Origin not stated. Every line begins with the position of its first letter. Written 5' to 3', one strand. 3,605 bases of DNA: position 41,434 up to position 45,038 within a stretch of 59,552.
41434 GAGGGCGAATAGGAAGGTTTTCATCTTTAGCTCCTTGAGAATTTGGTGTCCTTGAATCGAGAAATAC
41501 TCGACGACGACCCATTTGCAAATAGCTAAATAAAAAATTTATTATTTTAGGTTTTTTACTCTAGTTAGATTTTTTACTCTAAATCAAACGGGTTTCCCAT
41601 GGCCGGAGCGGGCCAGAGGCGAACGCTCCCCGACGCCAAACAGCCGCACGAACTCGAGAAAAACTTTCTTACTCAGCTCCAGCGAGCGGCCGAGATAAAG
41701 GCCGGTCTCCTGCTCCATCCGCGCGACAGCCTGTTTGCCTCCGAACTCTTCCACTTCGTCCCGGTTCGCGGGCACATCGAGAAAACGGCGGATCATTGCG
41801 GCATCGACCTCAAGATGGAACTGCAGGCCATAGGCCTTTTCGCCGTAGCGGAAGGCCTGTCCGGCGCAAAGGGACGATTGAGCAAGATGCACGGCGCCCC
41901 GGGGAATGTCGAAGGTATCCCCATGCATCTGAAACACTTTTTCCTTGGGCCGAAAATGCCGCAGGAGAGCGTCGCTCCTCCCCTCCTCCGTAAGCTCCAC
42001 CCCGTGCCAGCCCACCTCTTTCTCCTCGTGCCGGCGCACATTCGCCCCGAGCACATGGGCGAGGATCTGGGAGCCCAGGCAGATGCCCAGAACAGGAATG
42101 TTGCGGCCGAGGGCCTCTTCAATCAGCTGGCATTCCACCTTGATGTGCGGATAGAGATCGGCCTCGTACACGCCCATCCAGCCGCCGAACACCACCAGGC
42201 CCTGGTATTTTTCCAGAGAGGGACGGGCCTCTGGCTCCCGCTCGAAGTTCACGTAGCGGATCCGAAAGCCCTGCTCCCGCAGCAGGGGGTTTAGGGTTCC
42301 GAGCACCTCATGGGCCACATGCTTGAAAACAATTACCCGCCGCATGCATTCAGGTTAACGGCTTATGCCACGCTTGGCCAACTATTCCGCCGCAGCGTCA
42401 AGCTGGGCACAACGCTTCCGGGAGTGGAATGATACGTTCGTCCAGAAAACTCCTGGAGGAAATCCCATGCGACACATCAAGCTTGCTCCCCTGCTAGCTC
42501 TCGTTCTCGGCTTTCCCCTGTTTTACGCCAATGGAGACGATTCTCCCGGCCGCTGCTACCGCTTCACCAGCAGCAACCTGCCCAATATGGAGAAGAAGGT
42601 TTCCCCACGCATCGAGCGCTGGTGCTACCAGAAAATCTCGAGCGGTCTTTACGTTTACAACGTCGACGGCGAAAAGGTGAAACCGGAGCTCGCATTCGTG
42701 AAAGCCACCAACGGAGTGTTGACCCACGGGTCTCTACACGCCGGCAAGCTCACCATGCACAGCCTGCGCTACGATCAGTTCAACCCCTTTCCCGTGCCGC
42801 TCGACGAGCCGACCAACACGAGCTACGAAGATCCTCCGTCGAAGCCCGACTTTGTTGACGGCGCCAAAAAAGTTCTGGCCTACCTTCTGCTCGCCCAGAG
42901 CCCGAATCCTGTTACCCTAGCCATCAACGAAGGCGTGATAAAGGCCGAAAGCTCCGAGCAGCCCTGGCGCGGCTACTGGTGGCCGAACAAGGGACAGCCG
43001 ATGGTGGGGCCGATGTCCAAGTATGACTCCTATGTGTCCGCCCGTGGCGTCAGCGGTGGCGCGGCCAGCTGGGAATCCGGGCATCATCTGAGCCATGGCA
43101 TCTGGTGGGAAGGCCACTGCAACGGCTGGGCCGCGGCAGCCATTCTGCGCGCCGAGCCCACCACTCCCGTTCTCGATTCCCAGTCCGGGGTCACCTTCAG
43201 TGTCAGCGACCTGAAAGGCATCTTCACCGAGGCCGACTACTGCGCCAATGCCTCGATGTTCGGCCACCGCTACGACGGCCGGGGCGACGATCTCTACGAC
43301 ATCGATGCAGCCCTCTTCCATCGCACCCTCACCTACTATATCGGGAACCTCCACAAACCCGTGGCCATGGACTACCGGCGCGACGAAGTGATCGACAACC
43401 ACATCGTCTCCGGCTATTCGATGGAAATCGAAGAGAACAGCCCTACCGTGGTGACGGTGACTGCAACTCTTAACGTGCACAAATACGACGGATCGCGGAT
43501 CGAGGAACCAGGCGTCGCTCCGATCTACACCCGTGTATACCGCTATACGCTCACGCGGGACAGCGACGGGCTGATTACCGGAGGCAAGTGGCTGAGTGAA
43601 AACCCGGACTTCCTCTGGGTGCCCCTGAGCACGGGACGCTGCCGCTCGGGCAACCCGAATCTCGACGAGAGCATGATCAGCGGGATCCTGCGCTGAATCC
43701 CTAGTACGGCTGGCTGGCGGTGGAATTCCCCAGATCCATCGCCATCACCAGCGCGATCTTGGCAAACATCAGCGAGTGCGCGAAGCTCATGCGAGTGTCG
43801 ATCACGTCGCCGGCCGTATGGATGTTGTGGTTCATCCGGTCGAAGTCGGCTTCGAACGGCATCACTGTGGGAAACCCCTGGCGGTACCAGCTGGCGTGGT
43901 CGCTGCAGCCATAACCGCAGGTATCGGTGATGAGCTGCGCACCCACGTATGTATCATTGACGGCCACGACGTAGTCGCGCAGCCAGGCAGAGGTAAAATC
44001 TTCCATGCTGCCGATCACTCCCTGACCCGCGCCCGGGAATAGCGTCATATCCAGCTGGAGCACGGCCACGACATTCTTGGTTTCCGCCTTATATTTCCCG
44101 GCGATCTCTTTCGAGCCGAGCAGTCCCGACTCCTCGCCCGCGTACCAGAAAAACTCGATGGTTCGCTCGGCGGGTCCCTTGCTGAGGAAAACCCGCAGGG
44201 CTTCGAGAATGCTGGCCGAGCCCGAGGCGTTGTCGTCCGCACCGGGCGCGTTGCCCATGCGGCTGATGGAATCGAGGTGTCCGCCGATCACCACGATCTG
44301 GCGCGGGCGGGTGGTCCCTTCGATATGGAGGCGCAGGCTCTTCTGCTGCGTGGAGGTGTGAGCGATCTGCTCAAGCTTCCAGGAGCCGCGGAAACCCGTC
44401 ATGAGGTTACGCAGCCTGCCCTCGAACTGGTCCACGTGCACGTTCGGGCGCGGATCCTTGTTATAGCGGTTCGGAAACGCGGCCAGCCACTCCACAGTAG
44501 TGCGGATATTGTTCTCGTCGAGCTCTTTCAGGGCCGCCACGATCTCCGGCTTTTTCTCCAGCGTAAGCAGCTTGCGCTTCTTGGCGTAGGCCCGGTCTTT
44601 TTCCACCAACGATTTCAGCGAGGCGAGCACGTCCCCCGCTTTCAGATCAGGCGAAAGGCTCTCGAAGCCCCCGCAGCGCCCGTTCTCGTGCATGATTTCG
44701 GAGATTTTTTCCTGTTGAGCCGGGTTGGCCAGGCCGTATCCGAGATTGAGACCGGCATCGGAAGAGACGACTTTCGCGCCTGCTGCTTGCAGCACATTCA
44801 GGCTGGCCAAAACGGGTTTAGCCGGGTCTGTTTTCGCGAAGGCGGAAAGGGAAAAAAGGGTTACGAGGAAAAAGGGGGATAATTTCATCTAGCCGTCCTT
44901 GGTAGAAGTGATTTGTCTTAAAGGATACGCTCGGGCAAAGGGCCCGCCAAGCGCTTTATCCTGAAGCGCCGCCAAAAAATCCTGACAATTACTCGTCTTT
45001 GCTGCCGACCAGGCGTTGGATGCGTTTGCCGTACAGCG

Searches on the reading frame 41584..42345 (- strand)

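Call 88: search_protein_families(library=pfam, proteins=[window:41584-42345:-], max_evalue=0.0001)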
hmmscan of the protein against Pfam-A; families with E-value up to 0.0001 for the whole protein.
window:41584-42345:- (253 aa): 2 families
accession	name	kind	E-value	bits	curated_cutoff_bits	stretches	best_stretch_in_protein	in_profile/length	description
PF00117.34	GATase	-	7.5e-22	78.3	22.8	1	22-181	17-174/190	Glutamine amidotransferase class-I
PF07722.19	Peptidase_C26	-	1.5e-06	28.6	20.5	1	70-109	93-132/219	Peptidase C26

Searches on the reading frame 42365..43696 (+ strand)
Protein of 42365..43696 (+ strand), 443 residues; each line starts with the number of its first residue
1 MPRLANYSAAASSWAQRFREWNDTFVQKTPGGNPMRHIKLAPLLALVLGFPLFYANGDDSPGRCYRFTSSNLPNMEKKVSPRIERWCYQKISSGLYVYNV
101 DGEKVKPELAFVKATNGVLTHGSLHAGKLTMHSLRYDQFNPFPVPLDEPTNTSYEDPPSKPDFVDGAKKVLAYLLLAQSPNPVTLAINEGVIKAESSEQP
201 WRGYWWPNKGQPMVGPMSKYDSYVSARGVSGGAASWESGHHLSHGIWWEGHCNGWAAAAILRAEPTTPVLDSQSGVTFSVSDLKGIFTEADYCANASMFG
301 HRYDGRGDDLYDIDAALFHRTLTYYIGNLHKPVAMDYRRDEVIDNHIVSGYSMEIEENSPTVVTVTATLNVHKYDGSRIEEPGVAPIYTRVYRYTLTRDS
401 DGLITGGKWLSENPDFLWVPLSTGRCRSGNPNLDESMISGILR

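Call 65: search_protein_families(library=pfam, proteins=[window:42365-43696:+], max_evalue=0.00001)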
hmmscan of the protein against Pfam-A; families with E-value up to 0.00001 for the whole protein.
window:42365-43696:+ (443 aa): 1 family
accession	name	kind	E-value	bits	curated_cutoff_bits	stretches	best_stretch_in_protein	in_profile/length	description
PF16683.11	TGase_elicitor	-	2.8e-14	53.1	25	1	247-357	117-240/361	Transglutaminase elicitor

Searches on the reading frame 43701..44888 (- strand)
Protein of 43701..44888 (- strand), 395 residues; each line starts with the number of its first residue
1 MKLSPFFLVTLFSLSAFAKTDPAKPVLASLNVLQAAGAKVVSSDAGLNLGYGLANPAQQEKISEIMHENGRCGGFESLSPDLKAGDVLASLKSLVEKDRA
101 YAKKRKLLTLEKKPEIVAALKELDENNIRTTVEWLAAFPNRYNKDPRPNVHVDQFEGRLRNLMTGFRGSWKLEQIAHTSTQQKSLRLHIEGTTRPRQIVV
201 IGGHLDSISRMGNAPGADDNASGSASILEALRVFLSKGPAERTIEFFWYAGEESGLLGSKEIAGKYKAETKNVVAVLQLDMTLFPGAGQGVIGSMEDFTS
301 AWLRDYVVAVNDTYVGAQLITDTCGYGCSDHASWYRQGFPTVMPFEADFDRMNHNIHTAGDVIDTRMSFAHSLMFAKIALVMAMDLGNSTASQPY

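Call 65: search_protein_families(library=pfam, proteins=[window:43701-44888:-], max_evalue=0.00001)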
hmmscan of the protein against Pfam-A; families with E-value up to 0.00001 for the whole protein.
window:43701-44888:- (395 aa): 2 families
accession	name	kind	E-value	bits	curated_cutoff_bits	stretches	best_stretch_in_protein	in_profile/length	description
PF04389.22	Peptidase_M28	-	1.8e-35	122.9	21.3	1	189-365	6-176/193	Peptidase family M28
PF01546.33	Peptidase_M20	-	8.5e-07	29.5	24.6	1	214-280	30-96/206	Peptidase family M20/M25/M40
